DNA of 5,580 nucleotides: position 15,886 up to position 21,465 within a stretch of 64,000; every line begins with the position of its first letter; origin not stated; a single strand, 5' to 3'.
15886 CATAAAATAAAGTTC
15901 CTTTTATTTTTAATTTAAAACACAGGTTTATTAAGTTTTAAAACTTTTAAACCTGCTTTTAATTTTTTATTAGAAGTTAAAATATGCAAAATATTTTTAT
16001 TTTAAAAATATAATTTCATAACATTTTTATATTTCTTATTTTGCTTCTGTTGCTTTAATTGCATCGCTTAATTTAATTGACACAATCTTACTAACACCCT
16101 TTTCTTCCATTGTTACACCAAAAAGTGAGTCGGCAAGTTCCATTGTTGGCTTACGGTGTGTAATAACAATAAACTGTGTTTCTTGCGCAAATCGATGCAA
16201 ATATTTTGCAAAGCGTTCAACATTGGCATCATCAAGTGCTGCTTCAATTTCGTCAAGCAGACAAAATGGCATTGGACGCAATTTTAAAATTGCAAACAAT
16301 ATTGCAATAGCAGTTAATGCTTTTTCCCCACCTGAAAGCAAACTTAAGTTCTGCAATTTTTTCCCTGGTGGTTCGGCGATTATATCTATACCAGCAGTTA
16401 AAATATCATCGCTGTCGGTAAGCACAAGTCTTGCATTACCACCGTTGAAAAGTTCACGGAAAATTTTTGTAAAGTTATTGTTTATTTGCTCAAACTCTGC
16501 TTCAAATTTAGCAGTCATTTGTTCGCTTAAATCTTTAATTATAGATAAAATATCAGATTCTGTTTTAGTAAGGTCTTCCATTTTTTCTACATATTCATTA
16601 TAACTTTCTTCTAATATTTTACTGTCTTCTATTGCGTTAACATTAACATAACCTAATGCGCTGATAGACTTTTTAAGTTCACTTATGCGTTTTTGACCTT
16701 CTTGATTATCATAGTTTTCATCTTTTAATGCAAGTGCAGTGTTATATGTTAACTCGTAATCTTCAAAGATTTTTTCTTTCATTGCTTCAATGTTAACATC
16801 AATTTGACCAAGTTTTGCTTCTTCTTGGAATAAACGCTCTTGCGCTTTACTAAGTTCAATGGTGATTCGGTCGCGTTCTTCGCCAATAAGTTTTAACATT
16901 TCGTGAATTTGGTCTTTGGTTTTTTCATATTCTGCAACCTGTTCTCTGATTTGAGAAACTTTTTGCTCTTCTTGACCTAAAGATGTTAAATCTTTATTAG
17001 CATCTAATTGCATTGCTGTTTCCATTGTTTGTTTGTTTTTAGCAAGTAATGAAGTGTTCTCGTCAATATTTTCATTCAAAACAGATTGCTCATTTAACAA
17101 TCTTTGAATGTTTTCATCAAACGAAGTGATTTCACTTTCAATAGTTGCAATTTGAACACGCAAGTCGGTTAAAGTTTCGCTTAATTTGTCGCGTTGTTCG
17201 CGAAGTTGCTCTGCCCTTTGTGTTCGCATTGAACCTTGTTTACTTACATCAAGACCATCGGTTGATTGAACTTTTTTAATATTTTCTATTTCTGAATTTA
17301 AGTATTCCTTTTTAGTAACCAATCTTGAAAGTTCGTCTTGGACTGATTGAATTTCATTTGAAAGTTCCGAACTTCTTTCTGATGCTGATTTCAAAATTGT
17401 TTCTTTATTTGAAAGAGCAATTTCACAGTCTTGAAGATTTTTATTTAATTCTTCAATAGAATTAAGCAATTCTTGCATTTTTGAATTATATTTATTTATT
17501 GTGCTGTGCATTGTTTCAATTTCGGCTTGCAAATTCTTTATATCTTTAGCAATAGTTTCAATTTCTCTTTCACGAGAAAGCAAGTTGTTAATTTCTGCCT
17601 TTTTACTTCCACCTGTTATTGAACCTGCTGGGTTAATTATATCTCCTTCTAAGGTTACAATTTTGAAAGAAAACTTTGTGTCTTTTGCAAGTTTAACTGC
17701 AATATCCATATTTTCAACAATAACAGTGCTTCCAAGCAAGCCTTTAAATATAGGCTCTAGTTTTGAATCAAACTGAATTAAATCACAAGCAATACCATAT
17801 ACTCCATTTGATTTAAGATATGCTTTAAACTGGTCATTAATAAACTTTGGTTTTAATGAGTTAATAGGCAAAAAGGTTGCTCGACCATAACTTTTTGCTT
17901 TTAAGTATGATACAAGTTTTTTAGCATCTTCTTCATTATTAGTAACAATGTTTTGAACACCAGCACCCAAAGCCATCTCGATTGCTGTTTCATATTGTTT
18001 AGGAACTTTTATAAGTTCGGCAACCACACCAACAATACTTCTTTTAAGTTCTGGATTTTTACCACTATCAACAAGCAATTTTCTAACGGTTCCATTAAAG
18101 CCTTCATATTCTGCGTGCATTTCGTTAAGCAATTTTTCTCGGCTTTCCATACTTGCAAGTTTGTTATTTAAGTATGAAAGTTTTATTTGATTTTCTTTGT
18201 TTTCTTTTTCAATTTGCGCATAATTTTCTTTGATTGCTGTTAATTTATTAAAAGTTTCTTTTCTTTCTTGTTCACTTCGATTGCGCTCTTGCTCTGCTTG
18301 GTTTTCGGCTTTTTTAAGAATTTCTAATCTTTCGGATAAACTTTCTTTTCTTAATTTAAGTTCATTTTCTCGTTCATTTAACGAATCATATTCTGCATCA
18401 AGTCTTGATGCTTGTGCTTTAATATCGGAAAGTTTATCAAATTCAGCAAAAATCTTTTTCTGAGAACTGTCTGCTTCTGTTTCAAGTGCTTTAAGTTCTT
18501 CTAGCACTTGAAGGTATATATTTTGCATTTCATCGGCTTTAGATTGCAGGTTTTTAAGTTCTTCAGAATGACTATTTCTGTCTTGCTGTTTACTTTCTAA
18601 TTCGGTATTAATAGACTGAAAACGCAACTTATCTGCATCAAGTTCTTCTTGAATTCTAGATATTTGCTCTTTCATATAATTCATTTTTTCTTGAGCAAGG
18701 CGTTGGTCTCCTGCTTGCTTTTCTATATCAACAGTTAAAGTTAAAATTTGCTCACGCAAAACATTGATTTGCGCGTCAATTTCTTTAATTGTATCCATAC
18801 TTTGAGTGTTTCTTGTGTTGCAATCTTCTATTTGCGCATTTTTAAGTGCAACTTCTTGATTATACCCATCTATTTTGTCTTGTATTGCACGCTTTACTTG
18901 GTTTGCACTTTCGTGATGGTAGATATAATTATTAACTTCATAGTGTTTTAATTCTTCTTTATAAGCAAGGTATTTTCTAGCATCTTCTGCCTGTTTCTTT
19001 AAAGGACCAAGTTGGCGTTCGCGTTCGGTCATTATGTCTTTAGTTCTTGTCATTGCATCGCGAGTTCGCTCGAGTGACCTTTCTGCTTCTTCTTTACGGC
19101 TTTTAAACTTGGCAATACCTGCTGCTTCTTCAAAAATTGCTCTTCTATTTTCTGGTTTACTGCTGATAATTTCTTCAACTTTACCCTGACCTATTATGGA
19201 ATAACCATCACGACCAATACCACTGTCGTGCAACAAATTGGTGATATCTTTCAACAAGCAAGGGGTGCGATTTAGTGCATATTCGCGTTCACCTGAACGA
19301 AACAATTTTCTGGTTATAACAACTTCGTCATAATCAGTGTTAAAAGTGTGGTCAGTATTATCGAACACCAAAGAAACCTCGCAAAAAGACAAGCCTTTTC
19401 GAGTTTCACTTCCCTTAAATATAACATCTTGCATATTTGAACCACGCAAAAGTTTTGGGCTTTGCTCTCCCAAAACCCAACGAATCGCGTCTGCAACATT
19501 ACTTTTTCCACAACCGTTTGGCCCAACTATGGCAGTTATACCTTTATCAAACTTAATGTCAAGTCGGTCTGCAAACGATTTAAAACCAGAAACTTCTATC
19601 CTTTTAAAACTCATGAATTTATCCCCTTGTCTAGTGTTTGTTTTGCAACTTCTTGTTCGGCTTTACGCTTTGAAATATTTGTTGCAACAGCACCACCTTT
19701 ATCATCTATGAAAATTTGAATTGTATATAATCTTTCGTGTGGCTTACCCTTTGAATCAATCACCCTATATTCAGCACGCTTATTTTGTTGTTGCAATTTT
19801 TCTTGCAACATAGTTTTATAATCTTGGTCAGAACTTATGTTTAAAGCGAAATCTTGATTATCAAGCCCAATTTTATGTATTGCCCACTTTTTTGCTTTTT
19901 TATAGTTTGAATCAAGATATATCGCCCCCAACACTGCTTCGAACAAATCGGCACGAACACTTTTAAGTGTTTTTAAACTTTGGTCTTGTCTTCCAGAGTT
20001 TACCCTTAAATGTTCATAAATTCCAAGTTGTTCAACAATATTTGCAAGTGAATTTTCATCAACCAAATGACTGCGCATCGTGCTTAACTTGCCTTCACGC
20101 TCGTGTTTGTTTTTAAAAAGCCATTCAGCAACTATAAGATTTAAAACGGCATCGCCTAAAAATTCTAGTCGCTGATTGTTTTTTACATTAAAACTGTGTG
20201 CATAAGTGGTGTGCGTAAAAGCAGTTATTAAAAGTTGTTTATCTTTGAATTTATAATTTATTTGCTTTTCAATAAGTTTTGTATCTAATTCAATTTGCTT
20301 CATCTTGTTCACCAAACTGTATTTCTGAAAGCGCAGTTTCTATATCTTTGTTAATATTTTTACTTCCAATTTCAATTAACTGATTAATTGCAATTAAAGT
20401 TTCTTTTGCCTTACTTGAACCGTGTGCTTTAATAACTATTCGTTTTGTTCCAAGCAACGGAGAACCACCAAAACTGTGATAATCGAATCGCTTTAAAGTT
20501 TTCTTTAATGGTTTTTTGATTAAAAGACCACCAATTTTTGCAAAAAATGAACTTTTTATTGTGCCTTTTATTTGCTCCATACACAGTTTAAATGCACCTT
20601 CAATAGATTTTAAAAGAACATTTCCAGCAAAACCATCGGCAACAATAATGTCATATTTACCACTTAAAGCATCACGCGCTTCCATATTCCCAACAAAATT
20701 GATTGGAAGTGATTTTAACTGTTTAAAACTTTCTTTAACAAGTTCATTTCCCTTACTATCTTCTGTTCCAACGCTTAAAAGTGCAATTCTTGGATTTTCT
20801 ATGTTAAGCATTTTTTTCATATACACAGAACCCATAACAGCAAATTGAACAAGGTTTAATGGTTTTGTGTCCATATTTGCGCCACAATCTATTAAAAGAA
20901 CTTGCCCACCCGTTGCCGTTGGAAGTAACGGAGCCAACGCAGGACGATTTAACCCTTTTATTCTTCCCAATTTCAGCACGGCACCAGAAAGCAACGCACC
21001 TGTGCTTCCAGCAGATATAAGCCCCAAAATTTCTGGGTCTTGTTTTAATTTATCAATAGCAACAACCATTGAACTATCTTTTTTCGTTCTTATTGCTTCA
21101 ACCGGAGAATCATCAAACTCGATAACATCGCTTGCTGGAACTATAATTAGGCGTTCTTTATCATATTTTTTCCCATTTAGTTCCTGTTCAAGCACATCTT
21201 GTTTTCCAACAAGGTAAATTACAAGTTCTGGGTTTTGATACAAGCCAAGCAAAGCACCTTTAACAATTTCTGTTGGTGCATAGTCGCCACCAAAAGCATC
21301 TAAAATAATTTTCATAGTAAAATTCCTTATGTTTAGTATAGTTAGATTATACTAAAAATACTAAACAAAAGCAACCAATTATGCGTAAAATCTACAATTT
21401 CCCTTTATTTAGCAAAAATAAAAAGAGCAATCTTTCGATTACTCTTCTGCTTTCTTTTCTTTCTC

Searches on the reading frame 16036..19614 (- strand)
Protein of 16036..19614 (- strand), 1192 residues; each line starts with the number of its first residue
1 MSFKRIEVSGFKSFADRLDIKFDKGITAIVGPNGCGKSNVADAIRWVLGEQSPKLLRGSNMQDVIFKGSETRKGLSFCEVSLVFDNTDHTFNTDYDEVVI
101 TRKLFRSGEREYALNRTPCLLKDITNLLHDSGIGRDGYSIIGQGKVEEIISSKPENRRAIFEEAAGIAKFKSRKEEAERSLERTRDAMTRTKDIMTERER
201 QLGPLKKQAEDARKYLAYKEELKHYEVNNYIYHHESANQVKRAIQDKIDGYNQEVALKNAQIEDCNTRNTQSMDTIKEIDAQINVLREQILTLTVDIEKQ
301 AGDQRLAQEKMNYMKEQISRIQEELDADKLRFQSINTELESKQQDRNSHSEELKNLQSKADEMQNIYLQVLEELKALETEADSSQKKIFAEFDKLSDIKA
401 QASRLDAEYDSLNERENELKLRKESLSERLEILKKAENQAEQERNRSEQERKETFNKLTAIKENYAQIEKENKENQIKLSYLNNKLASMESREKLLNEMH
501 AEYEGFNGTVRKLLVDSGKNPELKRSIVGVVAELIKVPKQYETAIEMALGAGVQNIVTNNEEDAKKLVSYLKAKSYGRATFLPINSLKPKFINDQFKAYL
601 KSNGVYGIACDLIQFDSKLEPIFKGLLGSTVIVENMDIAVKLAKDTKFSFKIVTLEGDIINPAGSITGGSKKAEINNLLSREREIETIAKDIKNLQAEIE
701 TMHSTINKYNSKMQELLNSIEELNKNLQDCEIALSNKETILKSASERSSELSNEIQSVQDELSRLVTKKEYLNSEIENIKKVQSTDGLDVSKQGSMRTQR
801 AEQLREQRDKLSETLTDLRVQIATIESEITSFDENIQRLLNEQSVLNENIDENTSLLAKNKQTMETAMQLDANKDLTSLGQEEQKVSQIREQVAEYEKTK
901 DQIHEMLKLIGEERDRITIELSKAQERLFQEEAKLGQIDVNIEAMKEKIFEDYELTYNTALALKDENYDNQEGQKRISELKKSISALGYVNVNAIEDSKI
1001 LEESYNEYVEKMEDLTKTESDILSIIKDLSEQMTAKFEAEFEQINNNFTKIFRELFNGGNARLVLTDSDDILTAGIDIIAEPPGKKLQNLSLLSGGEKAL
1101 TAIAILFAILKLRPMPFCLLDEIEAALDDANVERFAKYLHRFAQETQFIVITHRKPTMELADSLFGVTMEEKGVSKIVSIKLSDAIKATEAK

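Call 11: search_protein_families(library=pfam, proteins=[window:16036-19614:-])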
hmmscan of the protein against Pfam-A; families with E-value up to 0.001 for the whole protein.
window:16036-19614:- (1192 aa): 6 families
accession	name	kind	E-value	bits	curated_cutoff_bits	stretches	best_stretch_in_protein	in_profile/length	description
PF02463.25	SMC_N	-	5.2e-67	225.9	40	1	4-1176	3-220/220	RecF/RecN/SMC N terminal domain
PF06470.18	SMC_hinge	-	1.8e-31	109.3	22.5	1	526-643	3-116/116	SMC proteins Flexible Hinge Domain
PF13476.12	AAA_23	-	3.1e-17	64.3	27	1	5-293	1-196/201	AAA domain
PF13175.12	AAA_15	-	1.8e-15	57.9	32.1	1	1-393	1-273/374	AAA ATPase domain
PF13304.12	AAA_21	-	1.5e-09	38.8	27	2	26-61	1-26/304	AAA domain, putative AbiEii toxin, Type IV TA system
PF13555.12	AAA_29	-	2.1e-05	24.6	27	1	4-48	2-46/61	P-loop containing region of AAA domain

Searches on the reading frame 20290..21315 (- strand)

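Call 11: search_protein_families(library=pfam, proteins=[window:20290-21315:-])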
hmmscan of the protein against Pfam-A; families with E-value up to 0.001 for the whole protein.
window:20290-21315:- (341 aa): 1 family
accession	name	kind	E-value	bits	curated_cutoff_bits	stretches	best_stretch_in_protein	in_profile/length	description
PF02504.20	FA_synthesis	-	1.8e-100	336.6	29.1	1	1-322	1-322/324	Fatty acid synthesis protein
